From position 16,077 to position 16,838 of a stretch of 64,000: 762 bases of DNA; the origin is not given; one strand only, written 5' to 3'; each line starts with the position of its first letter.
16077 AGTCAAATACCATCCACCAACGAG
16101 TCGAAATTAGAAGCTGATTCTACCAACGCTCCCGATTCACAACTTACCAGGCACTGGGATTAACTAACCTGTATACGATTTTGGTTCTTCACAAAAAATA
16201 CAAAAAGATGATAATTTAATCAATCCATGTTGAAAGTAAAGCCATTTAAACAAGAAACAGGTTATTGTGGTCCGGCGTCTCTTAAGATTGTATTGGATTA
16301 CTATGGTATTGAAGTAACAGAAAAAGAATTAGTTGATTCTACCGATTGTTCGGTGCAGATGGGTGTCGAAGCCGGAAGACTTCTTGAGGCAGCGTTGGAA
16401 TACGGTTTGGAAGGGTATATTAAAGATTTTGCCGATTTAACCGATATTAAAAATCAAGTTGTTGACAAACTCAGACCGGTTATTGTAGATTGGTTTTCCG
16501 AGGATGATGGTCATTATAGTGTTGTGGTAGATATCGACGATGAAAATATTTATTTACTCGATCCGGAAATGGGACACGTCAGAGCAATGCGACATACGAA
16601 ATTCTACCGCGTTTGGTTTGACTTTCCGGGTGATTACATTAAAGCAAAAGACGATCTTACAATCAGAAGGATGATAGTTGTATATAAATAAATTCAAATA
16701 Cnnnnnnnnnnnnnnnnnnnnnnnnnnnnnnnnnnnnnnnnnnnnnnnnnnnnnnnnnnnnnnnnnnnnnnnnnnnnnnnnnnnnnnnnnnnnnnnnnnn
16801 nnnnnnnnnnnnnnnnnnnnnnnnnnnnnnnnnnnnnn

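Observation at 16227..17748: Standalone C39-like cysteine peptidase immediately followed by a Ddl-family ATP-grasp ligase – possible peptide-ligation/processing pair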

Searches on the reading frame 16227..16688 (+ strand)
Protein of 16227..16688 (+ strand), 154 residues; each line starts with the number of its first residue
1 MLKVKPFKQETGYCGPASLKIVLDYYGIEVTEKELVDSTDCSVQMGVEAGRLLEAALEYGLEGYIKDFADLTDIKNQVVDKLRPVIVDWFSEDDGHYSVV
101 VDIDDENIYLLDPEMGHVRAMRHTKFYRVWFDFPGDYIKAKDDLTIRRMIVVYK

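Call 3: search_protein_families(library=pfam, proteins=[window:16227-16688:+], max_evalue=0.01)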
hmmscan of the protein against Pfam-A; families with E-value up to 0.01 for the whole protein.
window:16227-16688:+ (154 aa): 3 families
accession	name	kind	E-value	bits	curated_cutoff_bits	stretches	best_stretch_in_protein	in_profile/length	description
PF03412.21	Peptidase_C39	-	5.3e-12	46.1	22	1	12-130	11-121/133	Peptidase C39 family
PF13529.12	Peptidase_C39_2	-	5.2e-10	40.5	24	1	2-113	1-142/143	Peptidase_C39 like family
PF19926.4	DUF6389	-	0.0023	17.9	27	1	69-121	23-77/149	Family of unknown function (DUF6389)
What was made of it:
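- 16227..16691 (+): Free-standing cytoplasmic C39-fold cysteine peptidase, 154 aa. Predicted catalytic residues are Gln9, Cys14, His96 and Asp112. Family-specific WFDF motif at 130-133. Pfam C39 46.1 bits and C39_2 40.5 bits (call 3).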

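Call 4: search_protein_families(library=ncbifam, proteins=[window:16227-16688:+], max_evalue=0.01)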
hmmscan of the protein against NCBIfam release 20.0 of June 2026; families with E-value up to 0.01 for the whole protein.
window:16227-16688:+ (154 aa): 5 families
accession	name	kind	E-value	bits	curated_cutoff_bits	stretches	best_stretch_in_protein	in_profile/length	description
TIGR03796.1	NHLM_micro_ABC1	equivalog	6.3e-11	41.2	853.3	1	10-118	9-108/710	NHLP family bacteriocin export ABC transporter peptidase/permease/ATPase subunit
NF033920.0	C39_PA2778_fam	equivalog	1.8e-07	30.8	150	1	4-130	5-134/255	PA2778 family cysteine peptidase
NF045998.1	cleave_ABC_plasm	equivalog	0.00085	17.7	500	1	55-130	49-121/673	Mbov_0121 family peptidase domain-containing ABC transporter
TIGR01193.1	bacteriocin_ABC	subfamily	0.0014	17.2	523.85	1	14-130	7-121/708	peptide cleavage/export ABC transporter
NF058616.2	C39_FapD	equivalog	0.0086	15.4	330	0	14-130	54-171/224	fibril amyloid maturation endopeptidase FapD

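Call 8: find_homologous_proteins(query=window:16227-16688:+)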
Query window:16227-16688:+ (154 aa): 1512 proteins with E <= 0.001 among 1530 candidates; the best 120 are listed.
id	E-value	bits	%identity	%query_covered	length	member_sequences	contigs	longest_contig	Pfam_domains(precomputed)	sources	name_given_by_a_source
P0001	1.2e-98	345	100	100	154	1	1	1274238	PF13529.14,PF03412.22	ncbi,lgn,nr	ncbi:C39 family peptidase [Candidatus Woesebacteria bacterium]|nr:MAG: C39 family peptidase [Candida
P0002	3.2e-74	266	76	99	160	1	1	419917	PF12385.15,PF13529.14,PF03412.22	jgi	jgi:predicted double-glycine peptidase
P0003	4.6e-73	262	73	99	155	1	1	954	PF13529.14,PF03412.22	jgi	jgi:predicted double-glycine peptidase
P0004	4.8e-73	262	73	99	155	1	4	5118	PF12385.15,PF13529.14,PF03412.22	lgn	-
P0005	1.4e-72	261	74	99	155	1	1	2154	PF13529.14,PF03412.22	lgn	-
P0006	2.6e-70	253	71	99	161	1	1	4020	PF13529.14,PF03412.22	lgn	-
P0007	2.3e-69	250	70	99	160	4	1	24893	PF12385.15,PF13529.14,PF03412.22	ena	-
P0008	3.8e-69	250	69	99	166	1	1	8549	PF12385.15,PF13529.14,PF03412.22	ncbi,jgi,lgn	-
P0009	6.3e-69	249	71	100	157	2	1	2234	PF12385.15,PF13529.14,PF03412.22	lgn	-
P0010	1.4e-68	248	71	100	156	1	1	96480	PF12385.15,PF13529.14,PF03412.22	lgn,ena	-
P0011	5.5e-67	243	68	100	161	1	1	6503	PF12385.15,PF13529.14,PF03412.22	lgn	-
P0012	2.6e-65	237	67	100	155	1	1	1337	PF12385.15,PF13529.14,PF03412.22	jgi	-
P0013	2.7e-65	237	68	100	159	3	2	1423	PF13529.14,PF03412.22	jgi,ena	-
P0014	7.3e-65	236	68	100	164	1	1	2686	PF13529.14,PF03412.22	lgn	-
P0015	9.0e-65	235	66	100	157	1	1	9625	PF13529.14,PF03412.22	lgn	-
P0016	2.3e-64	234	68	100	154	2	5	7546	PF12385.15,PF13529.14,PF03412.22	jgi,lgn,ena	-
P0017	3.8e-64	233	67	100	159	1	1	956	PF12385.15,PF13529.14,PF03412.22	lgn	-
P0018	6.4e-63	229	66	100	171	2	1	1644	PF12385.15,PF13529.14,PF03412.22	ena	-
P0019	1.1e-62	229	64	100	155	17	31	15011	PF13529.14,PF03412.22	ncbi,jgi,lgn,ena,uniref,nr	ncbi:hypothetical protein COT54_00475 [Candidatus Collierbacteria bacterium CG09_land_8_20_14_0_10_4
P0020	2.0e-62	228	62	100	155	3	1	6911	PF12385.15,PF13529.14,PF03412.22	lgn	-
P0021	7.4e-62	226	63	100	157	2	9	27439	PF12385.15,PF13529.14,PF03412.22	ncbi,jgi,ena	-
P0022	1.0e-61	225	63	99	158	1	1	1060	PF13529.14,PF03412.22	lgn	-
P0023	1.3e-61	225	68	100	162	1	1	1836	PF12385.15,PF13529.14,PF03412.22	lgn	-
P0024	2.1e-61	224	62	100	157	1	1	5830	PF13529.14,PF03412.22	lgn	-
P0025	2.6e-61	224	62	100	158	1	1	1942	PF13529.14,PF03412.22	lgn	-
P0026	1.1e-60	222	64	100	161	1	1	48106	PF12385.15,PF13529.14,PF03412.22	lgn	-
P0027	1.7e-60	222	63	100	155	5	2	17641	PF12385.15,PF13529.14,PF03412.22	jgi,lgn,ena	-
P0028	3.4e-60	221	63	100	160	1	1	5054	PF12385.15,PF13529.14,PF03412.22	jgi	jgi:predicted double-glycine peptidase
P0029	1.2e-59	219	62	100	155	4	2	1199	PF12385.15,PF13529.14,PF03412.22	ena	-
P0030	1.3e-59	219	63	99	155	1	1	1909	PF12385.15,PF13529.14,PF03412.22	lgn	-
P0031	7.0e-59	216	61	99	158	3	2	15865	PF13529.14,PF03412.22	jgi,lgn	-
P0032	3.2e-58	214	63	99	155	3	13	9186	PF12385.15,PF13529.14,PF03412.22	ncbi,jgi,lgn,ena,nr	ncbi:MAG: hypothetical protein UX62_C0031G0003 [Microgenomates group bacterium GW2011_GWA2_46_7]|nr:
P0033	3.6e-58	214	62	99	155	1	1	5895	PF12385.15,PF13529.14,PF03412.22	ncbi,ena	-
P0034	4.8e-58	214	63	99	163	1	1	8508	PF12385.15,PF13529.14,PF03412.22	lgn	-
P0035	5.3e-58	213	64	99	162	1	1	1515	PF12385.15,PF13529.14,PF03412.22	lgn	-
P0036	7.4e-58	213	63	99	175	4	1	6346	PF12385.15,PF13529.14,PF03412.22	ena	-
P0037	8.0e-58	213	61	99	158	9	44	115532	PF13529.14,PF03412.22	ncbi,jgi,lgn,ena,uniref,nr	ncbi:MAG: hypothetical protein UX38_C0002G0111 [Microgenomates group bacterium GW2011_GWC1_46_16]|un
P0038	2.6e-57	211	61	99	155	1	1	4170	PF12385.15,PF13529.14,PF03412.22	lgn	-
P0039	6.8e-57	210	61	99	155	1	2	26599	PF12385.15,PF13529.14,PF03412.22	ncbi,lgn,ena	-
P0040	7.6e-57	210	58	100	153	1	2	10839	PF12385.15,PF13529.14,PF03412.22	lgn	-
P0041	9.0e-57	209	60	100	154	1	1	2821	PF12385.15,PF13529.14,PF03412.22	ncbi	-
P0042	1.1e-56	209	59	93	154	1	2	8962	PF12385.15,PF13529.14,PF03412.22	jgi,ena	-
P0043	3.9e-56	207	61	99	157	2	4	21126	PF12385.15,PF13529.14,PF03412.22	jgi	jgi:ABC-type bacteriocin/lantibiotic exporter with double-glycine peptidase domain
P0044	5.8e-56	207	59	100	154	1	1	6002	PF12385.15,PF13529.14,PF03412.22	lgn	-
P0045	8.2e-56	206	63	99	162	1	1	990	PF12385.15,PF13529.14,PF03412.22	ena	-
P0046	1.0e-55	206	59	93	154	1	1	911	PF12385.15,PF13529.14,PF03412.22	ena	-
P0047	1.1e-55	206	60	100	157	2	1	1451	PF12385.15,PF13529.14,PF03412.22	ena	-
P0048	1.3e-55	206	60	100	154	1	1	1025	PF12385.15,PF13529.14,PF03412.22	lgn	-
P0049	1.7e-55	205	58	100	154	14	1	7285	PF13529.14,PF03412.22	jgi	-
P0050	3.0e-55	204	58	100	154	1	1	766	PF12385.15,PF13529.14,PF03412.22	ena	-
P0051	3.1e-55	204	59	100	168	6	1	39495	PF12385.15,PF13529.14,PF03412.22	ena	-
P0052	3.2e-55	204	57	100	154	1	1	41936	PF12385.15,PF13529.14,PF03412.22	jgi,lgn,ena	-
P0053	4.1e-55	204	60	99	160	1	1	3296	PF12385.15,PF13529.14,PF03412.22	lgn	-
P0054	4.1e-55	204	60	100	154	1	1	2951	PF12385.15,PF13529.14,PF03412.22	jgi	jgi:predicted double-glycine peptidase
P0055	4.4e-55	204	59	99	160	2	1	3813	PF12385.15,PF13529.14,PF03412.22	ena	-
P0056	4.5e-55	204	58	100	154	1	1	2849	PF13529.14,PF03412.22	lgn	-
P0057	5.0e-55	204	60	99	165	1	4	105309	PF12385.15,PF13529.14,PF03412.22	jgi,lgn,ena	-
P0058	5.7e-55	204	58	100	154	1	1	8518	PF12385.15,PF13529.14,PF03412.22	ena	-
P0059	5.8e-55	204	58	100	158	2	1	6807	PF12385.15,PF13529.14,PF03412.22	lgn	-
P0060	6.5e-55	203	60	100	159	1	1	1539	PF12385.15,PF13529.14,PF03412.22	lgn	-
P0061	6.8e-55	203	61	99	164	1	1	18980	PF12385.15,PF13529.14,PF03412.22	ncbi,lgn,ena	-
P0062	7.3e-55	203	59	99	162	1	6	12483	PF13529.14,PF03412.22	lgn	-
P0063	7.7e-55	203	60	99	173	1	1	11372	PF12385.15,PF13529.14,PF03412.22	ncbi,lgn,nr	ncbi:C39 family peptidase [Patescibacteria group bacterium]|nr:C39 family peptidase [Patescibacteria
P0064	1.0e-54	203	58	100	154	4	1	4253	PF12385.15,PF13529.14,PF03412.22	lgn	-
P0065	1.1e-54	203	58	100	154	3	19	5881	PF12385.15,PF13529.14,PF03412.22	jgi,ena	-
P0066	1.5e-54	202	59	100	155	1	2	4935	PF12385.15,PF13529.14,PF03412.22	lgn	-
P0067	1.6e-54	202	58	100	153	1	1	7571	PF12385.15,PF13529.14,PF03412.22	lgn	-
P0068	1.7e-54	202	58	100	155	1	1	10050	PF12385.15,PF13529.14,PF03412.22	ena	-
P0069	2.7e-54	201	58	100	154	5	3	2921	PF12385.15,PF13529.14,PF03412.22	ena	-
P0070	2.7e-54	201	58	100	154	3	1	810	PF12385.15,PF13529.14,PF03412.22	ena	-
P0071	4.4e-54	201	60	99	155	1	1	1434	PF12385.15,PF13529.14,PF03412.22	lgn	-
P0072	6.0e-54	200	57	100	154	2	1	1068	PF12385.15,PF13529.14,PF03412.22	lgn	-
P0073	7.5e-54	200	60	100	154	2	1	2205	PF12385.15,PF13529.14,PF03412.22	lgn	-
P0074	7.8e-54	200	55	100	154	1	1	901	PF12385.15,PF13529.14,PF03412.22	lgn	-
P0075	8.6e-54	200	56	100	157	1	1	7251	PF12385.15,PF13529.14,PF03412.22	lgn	-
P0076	1.6e-53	199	57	93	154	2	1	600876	PF12385.15,PF13529.14,PF03412.22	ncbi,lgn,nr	ncbi:MAG: C39 family peptidase [Candidatus Levybacteria bacterium]|nr:C39 family peptidase [Candidat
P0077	1.7e-53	199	60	100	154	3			PF13529.14,PF03412.22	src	-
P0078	2.6e-53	198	57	100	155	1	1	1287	PF12385.15,PF13529.14,PF03412.22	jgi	-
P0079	3.0e-53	198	59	100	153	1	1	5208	PF12385.15,PF13529.14,PF03412.22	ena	-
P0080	4.3e-53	197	58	100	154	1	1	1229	PF12385.15,PF13529.14,PF03412.22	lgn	-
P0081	7.3e-53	197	55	99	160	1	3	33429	PF12385.15,PF13529.14,PF03412.22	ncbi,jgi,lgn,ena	-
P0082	7.5e-53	197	58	100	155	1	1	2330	PF12385.15,PF13529.14,PF03412.22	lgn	-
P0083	8.5e-53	196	59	100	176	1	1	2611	PF12385.15,PF13529.14,PF03412.22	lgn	-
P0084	1.0e-52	196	57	100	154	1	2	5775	PF12385.15,PF13529.14,PF03412.22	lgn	-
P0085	1.1e-52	196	56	100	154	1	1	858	PF12385.15,PF13529.14,PF03412.22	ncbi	-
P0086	1.1e-52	196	61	100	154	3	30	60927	PF12385.15,PF13529.14,PF03412.22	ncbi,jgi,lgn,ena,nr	ncbi:C39 family peptidase [Candidatus Woesearchaeota archaeon]|nr:C39 family peptidase [Candidatus W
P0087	1.6e-52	196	58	100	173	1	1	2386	PF12385.15,PF13529.14,PF03412.22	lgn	-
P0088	1.7e-52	196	64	87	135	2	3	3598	PF03412.22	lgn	-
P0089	1.7e-52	196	56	100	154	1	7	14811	PF12385.15,PF13529.14,PF03412.22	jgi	jgi:predicted double-glycine peptidase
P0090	2.0e-52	195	61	94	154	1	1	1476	PF12385.15,PF13529.14,PF03412.22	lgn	-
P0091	2.5e-52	195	57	99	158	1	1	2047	PF12385.15,PF13529.14,PF03412.22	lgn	-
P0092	2.5e-52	195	58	100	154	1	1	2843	PF12385.15,PF13529.14,PF03412.22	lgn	-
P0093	3.4e-52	195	56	100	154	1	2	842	PF12385.15,PF13529.14,PF03412.22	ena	-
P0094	3.4e-52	195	58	100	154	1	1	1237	PF13529.14,PF03412.22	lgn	-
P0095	3.7e-52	194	58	100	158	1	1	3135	PF12385.15,PF13529.14,PF03412.22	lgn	-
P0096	3.8e-52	194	57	100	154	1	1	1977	PF12385.15,PF13529.14,PF03412.22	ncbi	-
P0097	4.6e-52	194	57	100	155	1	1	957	PF12385.15,PF13529.14,PF03412.22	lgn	-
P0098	4.7e-52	194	56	100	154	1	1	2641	PF12385.15,PF13529.14,PF03412.22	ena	-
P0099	4.8e-52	194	56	99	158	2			PF12385.15,PF13529.14,PF03412.22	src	-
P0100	4.8e-52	194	59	100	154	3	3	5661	PF12385.15,PF13529.14,PF03412.22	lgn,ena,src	-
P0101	5.1e-52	194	58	93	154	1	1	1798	PF12385.15,PF13529.14,PF03412.22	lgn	-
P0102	5.4e-52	194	54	100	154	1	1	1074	PF12385.15,PF13529.14,PF03412.22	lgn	-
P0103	5.5e-52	194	55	100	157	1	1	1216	PF12385.15,PF13529.14,PF03412.22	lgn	-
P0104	6.0e-52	194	58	100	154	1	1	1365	PF12385.15,PF13529.14,PF03412.22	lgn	-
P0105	7.0e-52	194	57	100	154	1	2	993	PF12385.15,PF13529.14,PF03412.22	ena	-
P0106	7.9e-52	193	56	100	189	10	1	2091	PF13529.14,PF03412.22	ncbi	-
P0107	8.4e-52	193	58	99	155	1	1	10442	PF12385.15,PF13529.14,PF03412.22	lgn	-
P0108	1.0e-51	193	58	100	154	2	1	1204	PF12385.15,PF13529.14,PF03412.22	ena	-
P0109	1.1e-51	193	56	99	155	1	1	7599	PF12385.15,PF13529.14,PF03412.22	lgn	-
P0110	1.4e-51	193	56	100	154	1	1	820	PF12385.15,PF13529.14,PF03412.22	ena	-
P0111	1.6e-51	192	58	99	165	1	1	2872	PF12385.15,PF13529.14,PF03412.22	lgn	-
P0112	1.6e-51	192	58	99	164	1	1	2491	PF12385.15,PF13529.14,PF03412.22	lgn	-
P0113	2.4e-51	192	55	100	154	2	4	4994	PF12385.15,PF13529.14,PF03412.22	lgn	-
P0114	2.7e-51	192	58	100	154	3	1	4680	PF13529.14,PF03412.22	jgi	-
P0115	2.8e-51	192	56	100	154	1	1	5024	PF12385.15,PF13529.14,PF03412.22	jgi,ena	-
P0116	2.9e-51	191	56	92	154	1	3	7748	PF12385.15,PF13529.14,PF03412.22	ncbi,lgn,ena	-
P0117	4.4e-51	191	58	100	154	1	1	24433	PF12385.15,PF13529.14,PF03412.22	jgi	-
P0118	4.5e-51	191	56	100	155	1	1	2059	PF12385.15,PF13529.14,PF03412.22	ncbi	-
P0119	5.1e-51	191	56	100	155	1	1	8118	PF12385.15,PF13529.14,PF03412.22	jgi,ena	-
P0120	5.5e-51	191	56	100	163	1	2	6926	PF12385.15,PF13529.14,PF03412.22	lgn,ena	-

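Call 15: find_encoding_contigs(protein=P0086, flank=6000, max_places=3)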
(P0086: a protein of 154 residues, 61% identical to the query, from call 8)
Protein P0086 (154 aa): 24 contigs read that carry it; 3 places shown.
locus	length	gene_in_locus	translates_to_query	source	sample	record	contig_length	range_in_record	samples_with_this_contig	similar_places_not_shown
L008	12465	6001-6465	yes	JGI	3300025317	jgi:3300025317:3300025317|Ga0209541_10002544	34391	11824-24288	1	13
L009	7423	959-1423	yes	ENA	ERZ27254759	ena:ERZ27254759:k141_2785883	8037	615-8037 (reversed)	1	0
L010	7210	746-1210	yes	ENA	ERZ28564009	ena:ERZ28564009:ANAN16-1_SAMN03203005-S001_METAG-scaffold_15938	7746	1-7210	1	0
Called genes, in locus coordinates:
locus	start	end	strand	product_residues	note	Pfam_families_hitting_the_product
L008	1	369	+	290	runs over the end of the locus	PF17914:HopA1 (weak)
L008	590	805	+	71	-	-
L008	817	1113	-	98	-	-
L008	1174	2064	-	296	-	PF13691:Lactamase_B_4 (weak), PF23023:Anti-Pycsar_Apyc1, PF00753:Lactamase_B, PF12706:Lactamase_B_2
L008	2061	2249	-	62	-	PF26477:DUF8150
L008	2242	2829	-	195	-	-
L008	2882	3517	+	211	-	PF02778:tRNA_int_endo_N, PF01974:tRNA_int_endo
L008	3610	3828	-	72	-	-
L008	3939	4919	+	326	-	-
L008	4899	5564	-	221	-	PF00882:Zn_dep_PLPC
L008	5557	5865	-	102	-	-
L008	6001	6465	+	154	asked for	PF03412:Peptidase_C39, PF12385:Peptidase_C70 (weak), PF13529:Peptidase_C39_2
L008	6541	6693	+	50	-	-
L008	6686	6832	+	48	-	-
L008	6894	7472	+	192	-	PF13565:HTH_32, PF13592:HTH_33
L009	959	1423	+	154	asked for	PF03412:Peptidase_C39, PF12385:Peptidase_C70 (weak), PF13529:Peptidase_C39_2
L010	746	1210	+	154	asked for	PF03412:Peptidase_C39, PF12385:Peptidase_C70 (weak), PF13529:Peptidase_C39_2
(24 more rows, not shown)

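Call 17: search_solved_structures(query=window:16227-16688:+, max_evalue=0.01, show_alignments=3)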
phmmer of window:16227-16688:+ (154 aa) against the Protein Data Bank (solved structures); distinct sequences matched with E-value up to 0.01: 1.
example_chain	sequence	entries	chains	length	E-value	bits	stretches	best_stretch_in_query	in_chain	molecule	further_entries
6mpz_A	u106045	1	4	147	0.00087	22.6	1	9-120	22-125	Double Glycine Motif Protease domain from AMS/PCAT Transporter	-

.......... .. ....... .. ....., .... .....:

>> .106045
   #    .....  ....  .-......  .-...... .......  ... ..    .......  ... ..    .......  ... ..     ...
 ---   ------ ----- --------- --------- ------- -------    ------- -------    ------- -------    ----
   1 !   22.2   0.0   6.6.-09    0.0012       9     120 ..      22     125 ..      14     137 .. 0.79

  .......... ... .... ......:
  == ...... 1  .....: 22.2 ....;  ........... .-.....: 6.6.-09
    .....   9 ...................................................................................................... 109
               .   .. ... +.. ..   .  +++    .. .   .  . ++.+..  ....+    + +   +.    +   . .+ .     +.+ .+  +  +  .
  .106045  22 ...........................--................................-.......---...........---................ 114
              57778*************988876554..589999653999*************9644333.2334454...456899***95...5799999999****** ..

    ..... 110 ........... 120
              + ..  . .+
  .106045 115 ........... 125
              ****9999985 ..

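Call 31: find_related_loci(query=A3, collection=metagenome_contigs, flank=6000)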
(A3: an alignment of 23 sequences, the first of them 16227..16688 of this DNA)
Query A3 (154 aa) in metagenome_contigs; peptide patterns used: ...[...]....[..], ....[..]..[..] (x = any residue, [..] = any of these).
575 stretches matched a pattern; 383 encode a relative of the query (tblastn E <= 1e-3); the best 80 are kept; 80 distinct loci.
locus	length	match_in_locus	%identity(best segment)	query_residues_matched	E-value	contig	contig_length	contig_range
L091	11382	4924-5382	70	1-153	2e-74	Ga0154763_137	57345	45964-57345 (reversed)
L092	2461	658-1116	69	1-153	2e-74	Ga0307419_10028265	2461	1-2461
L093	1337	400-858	67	1-154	3e-74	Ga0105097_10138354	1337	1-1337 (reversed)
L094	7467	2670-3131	68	1-154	2e-69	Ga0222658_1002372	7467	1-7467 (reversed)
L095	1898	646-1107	64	1-154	1e-69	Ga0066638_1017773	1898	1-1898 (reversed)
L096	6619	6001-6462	64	1-154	2e-67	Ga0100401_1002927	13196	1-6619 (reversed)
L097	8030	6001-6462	64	1-154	2e-67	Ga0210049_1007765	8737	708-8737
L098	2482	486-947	64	1-154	2e-68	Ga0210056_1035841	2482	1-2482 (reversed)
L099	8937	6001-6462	66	1-154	6e-67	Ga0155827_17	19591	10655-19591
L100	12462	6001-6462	66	1-154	6e-67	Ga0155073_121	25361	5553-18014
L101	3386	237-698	64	1-154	5e-67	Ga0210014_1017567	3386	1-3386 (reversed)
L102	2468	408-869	63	1-154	2e-67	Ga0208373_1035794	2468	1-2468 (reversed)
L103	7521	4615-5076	63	1-154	1e-65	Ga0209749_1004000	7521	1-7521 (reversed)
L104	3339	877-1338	58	1-154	5e-64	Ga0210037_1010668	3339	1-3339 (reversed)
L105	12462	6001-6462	58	1-154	6e-64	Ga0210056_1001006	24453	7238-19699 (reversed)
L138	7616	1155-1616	58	1-154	1e-56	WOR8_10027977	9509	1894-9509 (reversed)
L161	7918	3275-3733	56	1-154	1e-54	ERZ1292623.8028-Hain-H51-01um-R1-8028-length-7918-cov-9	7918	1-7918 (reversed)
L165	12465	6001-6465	55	1-154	1e-53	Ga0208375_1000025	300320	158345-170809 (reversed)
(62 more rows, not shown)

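Call 49: search_protein_families(library=pfam, proteins=[L138:1155-3356:+, L161:3742-5229:-, L161:5235-6269:-, L165:7693-8901:+], max_evalue=0.001)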
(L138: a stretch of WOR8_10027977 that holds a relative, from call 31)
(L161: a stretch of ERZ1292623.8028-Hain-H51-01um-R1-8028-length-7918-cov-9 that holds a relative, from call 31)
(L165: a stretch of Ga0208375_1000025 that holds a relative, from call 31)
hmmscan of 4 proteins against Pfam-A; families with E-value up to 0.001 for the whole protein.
L138:1155-3356:+ (734 aa): 6 families
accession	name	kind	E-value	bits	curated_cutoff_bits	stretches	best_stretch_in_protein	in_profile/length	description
PF24827.1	AstE_AspA_cat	-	3.9e-22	79.2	25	2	500-601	2-110/192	Succinylglutamate desuccinylase/Aspartoacylase catalytic domain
PF03412.21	Peptidase_C39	-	1.4e-15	57.7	22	1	14-130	13-121/133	Peptidase C39 family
PF13529.12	Peptidase_C39_2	-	3.1e-10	41.2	24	1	2-113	1-142/143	Peptidase_C39 like family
PF00246.29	Peptidase_M14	-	3.2e-10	40.5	21.6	1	496-566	42-134/286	Zinc carboxypeptidase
PF12385.14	Peptidase_C70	-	5.5e-07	30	19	1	10-127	16-137/141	Papain-like cysteine protease AvrRpt2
PF10994.13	DUF2817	-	1.3e-05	25.3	23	0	502-569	53-122/341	Protein of unknown function (DUF2817)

L161:3742-5229:- (496 aa): 12 families
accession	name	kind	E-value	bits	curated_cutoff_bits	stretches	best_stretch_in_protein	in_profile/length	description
PF07478.18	Dala_Dala_lig_C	-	1.7e-37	129.4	24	1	127-317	15-203/204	D-ala D-ala ligase C-terminus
PF13302.13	Acetyltransf_3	-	7.4e-20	72.5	25.4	1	340-469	2-137/138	Acetyltransferase (GNAT) domain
PF00583.31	Acetyltransf_1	-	1.6e-13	51.4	20.7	1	370-469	16-116/116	Acetyltransferase (GNAT) family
PF13420.13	Acetyltransf_4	-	5.7e-13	49.6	24.3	1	344-489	3-154/155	Acetyltransferase (GNAT) domain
PF02655.19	ATP-grasp_3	-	9.4e-13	49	23.2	1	104-289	1-156/160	ATP-grasp domain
PF13523.12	Acetyltransf_8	-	3.4e-08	33.7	27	1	347-473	3-141/145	Acetyltransferase (GNAT) domain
PF13673.13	Acetyltransf_10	-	2.8e-05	24.6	23.6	1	374-475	19-113/128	Acetyltransferase (GNAT) domain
PF08445.16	FR47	-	5.4e-05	23.5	22.1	1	419-472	29-80/86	FR47-like protein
PF13508.13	Acetyltransf_7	-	7.3e-05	23.5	27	1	391-470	6-83/84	Acetyltransferase (GNAT) domain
PF08443.16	RimK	-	9e-05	22.6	21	0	247-294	125-171/188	RimK-like ATP-grasp domain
PF13535.11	ATP-grasp_4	-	0.00049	20.2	27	0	138-201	2-75/160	ATP-grasp domain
PF02222.28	ATP-grasp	-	0.00084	19.5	27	0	113-189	2-78/179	ATP-grasp domain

L161:5235-6269:- (345 aa): 2 families
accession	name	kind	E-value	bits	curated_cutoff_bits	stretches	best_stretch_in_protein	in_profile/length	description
PF07478.18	Dala_Dala_lig_C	-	2.2e-35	122.5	24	1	129-333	7-203/204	D-ala D-ala ligase C-terminus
PF02655.19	ATP-grasp_3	-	0.00031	21.3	23.2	0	129-300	16-155/160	ATP-grasp domain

L165:7693-8901:+ (403 aa): 1 family
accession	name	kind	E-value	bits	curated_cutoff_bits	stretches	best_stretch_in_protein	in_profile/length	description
PF18604.6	PreAtp-grasp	-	0.00044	21.2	27.5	0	9-82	14-88/94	Pre ATP-grasp domain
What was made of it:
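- It also lies next to a Ddl-like-GNAT fusion (call 49).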
